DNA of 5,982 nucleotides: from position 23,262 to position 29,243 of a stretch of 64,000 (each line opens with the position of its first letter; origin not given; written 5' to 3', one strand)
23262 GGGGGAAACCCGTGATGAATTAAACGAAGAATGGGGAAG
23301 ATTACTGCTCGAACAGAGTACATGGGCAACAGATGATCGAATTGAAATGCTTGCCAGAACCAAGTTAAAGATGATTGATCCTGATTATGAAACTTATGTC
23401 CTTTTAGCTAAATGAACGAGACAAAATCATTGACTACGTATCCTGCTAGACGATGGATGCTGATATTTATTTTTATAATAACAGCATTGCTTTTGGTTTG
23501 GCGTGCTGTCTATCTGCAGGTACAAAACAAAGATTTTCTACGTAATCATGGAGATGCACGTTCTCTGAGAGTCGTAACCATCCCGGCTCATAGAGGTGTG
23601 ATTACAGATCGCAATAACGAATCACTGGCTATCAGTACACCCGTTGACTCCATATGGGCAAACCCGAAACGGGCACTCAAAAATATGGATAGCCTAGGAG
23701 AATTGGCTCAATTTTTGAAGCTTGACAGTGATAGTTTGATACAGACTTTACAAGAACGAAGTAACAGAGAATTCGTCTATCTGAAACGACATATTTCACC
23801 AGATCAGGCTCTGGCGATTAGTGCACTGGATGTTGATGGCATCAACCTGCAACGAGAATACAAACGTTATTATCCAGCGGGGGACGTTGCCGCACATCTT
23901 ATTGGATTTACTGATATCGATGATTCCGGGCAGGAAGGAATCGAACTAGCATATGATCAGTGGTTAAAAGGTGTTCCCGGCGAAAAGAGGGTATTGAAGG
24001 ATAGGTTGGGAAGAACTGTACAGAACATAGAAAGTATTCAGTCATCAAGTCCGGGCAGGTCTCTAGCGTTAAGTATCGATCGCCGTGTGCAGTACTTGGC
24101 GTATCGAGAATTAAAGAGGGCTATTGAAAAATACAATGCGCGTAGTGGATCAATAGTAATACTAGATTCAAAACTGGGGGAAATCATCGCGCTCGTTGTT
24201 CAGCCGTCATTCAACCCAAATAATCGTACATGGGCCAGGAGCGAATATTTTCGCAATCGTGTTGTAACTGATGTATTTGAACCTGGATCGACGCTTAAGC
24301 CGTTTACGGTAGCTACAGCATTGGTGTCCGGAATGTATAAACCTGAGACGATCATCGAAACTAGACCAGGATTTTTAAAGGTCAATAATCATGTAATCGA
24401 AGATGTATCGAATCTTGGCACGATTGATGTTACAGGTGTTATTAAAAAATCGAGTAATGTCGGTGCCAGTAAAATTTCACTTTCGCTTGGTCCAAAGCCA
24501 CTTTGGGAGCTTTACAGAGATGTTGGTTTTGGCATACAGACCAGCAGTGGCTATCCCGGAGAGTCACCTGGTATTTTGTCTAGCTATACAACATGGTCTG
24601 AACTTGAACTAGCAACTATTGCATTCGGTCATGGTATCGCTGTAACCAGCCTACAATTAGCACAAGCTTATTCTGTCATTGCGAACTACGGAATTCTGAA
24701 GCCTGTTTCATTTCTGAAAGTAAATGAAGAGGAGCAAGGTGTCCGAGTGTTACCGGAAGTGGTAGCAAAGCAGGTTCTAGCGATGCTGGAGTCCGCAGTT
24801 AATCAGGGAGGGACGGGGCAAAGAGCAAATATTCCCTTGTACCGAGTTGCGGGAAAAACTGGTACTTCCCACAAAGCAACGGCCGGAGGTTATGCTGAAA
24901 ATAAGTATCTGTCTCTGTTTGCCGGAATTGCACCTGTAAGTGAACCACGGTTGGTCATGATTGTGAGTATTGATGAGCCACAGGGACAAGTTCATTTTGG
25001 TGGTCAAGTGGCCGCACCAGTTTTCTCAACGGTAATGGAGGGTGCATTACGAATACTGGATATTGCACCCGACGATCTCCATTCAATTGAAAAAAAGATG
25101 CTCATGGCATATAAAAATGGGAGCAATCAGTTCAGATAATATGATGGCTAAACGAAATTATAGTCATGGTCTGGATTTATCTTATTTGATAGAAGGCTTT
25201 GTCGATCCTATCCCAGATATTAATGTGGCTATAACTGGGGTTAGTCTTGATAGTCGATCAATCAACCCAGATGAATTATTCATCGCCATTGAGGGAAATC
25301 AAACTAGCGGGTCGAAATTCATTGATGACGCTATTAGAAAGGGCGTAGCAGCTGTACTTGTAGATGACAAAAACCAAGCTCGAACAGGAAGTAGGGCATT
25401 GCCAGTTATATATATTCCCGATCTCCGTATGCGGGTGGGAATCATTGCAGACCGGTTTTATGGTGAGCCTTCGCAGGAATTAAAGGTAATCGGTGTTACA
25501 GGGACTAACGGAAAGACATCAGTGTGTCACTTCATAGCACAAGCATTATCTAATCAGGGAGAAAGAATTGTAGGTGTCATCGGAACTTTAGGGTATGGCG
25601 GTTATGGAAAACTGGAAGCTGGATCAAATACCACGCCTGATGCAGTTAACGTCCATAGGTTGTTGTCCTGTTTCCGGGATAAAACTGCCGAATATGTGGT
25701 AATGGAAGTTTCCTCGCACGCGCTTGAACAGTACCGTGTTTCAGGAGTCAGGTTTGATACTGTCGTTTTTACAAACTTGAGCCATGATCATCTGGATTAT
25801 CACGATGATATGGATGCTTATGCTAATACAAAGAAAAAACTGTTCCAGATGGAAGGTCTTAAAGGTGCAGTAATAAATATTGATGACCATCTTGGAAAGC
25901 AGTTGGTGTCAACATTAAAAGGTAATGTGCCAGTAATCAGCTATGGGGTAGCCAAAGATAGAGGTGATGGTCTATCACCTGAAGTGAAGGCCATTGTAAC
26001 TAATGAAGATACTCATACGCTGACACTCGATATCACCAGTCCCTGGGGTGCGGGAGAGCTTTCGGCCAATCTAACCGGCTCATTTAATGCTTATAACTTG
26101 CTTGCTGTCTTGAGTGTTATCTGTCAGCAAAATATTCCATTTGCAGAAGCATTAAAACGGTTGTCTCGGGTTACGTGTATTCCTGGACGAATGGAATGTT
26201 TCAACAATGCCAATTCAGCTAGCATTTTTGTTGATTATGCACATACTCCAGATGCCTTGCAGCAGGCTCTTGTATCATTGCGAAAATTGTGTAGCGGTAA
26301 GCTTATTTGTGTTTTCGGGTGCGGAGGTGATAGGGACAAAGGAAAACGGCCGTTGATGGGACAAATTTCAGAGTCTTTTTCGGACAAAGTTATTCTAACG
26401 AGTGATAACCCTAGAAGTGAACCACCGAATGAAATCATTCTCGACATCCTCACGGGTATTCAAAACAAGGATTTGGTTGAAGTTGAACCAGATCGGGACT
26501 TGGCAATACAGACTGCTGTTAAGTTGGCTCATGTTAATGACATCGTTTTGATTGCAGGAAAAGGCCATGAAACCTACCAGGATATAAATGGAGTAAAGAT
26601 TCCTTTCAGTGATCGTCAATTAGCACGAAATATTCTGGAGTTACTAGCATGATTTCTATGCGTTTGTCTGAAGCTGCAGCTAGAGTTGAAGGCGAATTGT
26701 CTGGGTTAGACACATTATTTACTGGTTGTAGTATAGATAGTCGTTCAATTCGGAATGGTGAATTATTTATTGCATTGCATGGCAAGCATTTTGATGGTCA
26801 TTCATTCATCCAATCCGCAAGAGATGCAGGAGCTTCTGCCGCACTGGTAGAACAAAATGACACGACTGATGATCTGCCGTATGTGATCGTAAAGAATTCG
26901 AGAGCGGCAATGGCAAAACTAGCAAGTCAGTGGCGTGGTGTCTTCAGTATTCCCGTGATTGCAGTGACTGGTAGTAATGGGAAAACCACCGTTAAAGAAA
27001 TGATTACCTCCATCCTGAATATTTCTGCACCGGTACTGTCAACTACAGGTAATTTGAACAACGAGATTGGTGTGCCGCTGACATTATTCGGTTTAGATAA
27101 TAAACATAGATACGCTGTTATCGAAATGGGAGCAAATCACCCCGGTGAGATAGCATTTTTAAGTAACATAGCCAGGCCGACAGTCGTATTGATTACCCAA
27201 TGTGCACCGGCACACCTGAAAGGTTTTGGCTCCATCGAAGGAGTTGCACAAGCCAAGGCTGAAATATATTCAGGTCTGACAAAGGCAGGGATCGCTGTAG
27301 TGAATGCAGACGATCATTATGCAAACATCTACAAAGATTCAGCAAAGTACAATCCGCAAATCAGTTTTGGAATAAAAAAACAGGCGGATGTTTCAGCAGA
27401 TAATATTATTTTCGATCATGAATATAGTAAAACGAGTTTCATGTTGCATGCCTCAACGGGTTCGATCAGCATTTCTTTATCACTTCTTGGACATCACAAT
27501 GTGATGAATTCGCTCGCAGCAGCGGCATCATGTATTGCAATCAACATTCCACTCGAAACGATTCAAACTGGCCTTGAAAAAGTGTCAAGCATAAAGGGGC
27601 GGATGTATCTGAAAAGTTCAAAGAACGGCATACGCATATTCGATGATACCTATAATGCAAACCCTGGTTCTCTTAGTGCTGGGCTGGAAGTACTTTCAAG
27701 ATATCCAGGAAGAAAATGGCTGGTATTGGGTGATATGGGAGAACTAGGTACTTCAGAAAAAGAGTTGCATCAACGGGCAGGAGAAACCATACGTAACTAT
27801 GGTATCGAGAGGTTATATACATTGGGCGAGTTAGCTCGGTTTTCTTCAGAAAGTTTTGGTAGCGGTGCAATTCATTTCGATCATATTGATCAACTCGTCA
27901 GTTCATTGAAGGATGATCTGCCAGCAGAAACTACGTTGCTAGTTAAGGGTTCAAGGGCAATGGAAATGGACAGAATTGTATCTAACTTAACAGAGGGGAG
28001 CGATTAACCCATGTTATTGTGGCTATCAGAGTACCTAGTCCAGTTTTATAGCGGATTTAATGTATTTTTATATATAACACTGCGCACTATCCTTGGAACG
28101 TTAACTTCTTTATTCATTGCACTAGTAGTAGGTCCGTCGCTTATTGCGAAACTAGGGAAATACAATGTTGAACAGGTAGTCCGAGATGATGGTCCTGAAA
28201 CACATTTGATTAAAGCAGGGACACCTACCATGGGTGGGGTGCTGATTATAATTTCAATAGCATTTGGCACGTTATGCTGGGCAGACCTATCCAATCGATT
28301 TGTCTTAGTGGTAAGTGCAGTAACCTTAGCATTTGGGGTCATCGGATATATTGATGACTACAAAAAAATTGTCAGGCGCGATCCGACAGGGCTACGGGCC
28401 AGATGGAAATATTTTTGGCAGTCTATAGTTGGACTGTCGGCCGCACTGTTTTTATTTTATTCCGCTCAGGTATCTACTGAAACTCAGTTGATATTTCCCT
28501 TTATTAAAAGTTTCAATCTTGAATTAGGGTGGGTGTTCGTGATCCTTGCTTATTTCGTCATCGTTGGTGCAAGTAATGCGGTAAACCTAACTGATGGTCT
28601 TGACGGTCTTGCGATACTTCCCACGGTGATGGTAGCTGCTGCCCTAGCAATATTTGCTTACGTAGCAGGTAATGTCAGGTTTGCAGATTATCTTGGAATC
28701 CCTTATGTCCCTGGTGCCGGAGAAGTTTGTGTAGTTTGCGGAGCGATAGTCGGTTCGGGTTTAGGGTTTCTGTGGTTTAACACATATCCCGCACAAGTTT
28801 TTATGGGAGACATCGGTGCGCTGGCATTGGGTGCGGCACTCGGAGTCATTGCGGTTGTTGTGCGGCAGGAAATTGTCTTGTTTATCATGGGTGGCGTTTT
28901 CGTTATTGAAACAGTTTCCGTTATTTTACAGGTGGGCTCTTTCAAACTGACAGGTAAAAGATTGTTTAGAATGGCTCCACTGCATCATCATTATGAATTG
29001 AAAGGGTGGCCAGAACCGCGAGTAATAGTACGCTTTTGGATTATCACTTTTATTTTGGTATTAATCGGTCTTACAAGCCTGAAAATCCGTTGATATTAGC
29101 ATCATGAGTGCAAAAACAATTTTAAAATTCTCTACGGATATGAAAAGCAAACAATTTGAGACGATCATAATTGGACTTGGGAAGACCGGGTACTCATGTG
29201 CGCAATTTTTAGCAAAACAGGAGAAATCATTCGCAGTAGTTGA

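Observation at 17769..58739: Seven inactivating lesions, all in five dispensable genes; essential genes intact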

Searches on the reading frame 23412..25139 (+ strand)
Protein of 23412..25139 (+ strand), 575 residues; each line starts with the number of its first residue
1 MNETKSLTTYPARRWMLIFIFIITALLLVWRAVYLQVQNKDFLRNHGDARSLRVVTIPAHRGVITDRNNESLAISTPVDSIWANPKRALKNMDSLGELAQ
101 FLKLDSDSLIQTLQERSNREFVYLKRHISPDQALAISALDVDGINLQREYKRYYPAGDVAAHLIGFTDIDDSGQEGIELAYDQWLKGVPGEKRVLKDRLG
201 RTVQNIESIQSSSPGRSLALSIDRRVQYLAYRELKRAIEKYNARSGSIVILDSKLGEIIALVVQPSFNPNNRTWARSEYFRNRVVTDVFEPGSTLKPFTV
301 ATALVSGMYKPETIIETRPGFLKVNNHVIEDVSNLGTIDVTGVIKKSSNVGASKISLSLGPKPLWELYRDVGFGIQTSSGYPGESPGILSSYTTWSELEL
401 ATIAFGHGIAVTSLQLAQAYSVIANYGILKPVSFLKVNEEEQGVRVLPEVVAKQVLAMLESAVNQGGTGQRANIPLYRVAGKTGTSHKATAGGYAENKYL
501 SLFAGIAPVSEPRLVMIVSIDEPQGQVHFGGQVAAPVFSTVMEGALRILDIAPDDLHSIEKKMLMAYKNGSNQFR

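Call 39: search_protein_families(library=ncbifam, proteins=[window:23412-25139:+], max_evalue=1e-70)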
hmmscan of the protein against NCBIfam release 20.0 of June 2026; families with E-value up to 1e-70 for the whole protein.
window:23412-25139:+ (575 aa): 4 families
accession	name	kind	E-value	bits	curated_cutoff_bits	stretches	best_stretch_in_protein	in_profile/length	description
NF011685.0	PRK15105.1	subfamily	1.1e-158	529.5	737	1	15-569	24-581/588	peptidoglycan glycosyltransferase FtsI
NF053573.1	PBP2_PenA_Neis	exception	2.6e-158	528.1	1105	1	11-553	25-568/572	peptidoglycan D,D-transpeptidase PBP2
TIGR02214.1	spoVD_pbp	equivalog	5.5e-116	388.4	688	1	18-558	6-567/636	stage V sporulation protein D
TIGR03423.1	pbp2_mrdA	equivalog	5.4e-85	286.1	455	1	13-546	2-591/593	penicillin-binding protein 2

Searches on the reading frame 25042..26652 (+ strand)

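Call 39: search_protein_families(library=ncbifam, proteins=[window:25042-26652:+], max_evalue=1e-70)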
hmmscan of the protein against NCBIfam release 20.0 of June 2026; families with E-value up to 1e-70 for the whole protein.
window:25042-26652:+ (536 aa): 6 families
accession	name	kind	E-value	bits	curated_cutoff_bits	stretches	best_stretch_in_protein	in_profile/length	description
TIGR01085.1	murE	subfamily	5.5e-164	546.5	257.3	1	62-532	2-471/472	UDP-N-acetylmuramyl-tripeptide synthetase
NF001123.0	PRK00139.1-1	equivalog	4.1e-162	540.2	586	1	61-533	17-490/493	UDP-N-acetylmuramoyl-L-alanyl-D-glutamate--2,6-diaminopimelate ligase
NF008896.0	PRK11929.1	equivalog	7.4e-162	540.4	1023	1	64-532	29-498/965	bifunctional UDP-N-acetylmuramoyl-L-alanyl-D-glutamate--2,6-diaminopimelate ligase MurE/UDP-N-acetylmuramoyl-tripeptide--D-alanyl-D-alanine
NF001126.0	PRK00139.1-4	equivalog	5.6e-156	519.9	373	1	59-533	18-483/486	UDP-N-acetylmuramoyl-L-alanyl-D-glutamate--2,6-diaminopimelate ligase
NF001124.0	PRK00139.1-2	equivalog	1.1e-149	499.5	476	1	61-533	25-493/500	UDP-N-acetylmuramoyl-L-alanyl-D-glutamate--2,6-diaminopimelate ligase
NF010628.0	PRK14022.1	equivalog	2.2e-89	300.4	536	1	61-522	32-470/483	UDP-N-acetylmuramoyl-L-alanyl-D-glutamate--L-lysine ligase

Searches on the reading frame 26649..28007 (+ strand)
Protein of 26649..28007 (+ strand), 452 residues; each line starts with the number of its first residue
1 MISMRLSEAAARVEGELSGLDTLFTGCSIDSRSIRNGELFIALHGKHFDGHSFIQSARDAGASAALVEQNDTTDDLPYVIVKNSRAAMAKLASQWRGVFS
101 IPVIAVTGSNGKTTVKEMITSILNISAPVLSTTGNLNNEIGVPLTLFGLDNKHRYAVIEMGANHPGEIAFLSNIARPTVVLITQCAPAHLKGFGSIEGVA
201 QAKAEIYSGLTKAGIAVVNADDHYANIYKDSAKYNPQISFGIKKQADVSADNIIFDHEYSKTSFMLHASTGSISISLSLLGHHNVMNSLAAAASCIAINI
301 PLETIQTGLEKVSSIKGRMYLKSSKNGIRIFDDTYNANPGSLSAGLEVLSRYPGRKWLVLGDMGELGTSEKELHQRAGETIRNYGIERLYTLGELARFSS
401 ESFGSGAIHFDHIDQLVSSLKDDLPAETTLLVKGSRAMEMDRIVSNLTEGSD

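Call 39: search_protein_families(library=ncbifam, proteins=[window:26649-28007:+], max_evalue=1e-70)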
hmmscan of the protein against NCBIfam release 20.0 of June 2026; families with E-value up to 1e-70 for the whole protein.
window:26649-28007:+ (452 aa): 5 families
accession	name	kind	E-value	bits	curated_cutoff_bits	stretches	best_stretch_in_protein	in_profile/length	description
NF008896.0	PRK11929.1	equivalog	5.8e-141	471.2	1023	1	23-448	526-957/965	bifunctional UDP-N-acetylmuramoyl-L-alanyl-D-glutamate--2,6-diaminopimelate ligase MurE/UDP-N-acetylmuramoyl-tripeptide--D-alanyl-D-alanine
TIGR01143.1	murF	subfamily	4.6e-138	460.7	288.6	1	29-447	1-418/418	UDP-N-acetylmuramoyl-tripeptide--D-alanyl-D-alanine ligase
NF008041.0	PRK10773.1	equivalog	1.7e-123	412.7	551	1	1-449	1-449/453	UDP-N-acetylmuramoyl-tripeptide--D-alanyl-D-alanine ligase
NF010693.0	PRK14093.1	equivalog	1.5e-79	267.9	544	1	11-449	14-466/479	UDP-N-acetylmuramoylalanyl-D-glutamyl-2,6-diaminopimelate--D-alanyl-D-alanine ligase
NF008897.0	PRK11930.1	equivalog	7.8e-71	239.2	804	1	21-448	21-454/822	bifunctional UDP-N-acetylmuramoyl-tripeptide:D-alanyl-D-alanine ligase/alanine racemase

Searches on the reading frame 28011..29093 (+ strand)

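Call 39: search_protein_families(library=ncbifam, proteins=[window:28011-29093:+], max_evalue=1e-70)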
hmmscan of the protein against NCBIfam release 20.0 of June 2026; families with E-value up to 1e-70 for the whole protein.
window:28011-29093:+ (360 aa): 1 family
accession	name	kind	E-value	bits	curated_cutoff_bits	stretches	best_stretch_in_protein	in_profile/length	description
TIGR00445.1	mraY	equivalog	6.2e-135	449.8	192.05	1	38-360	2-321/321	phospho-N-acetylmuramoyl-pentapeptide-transferase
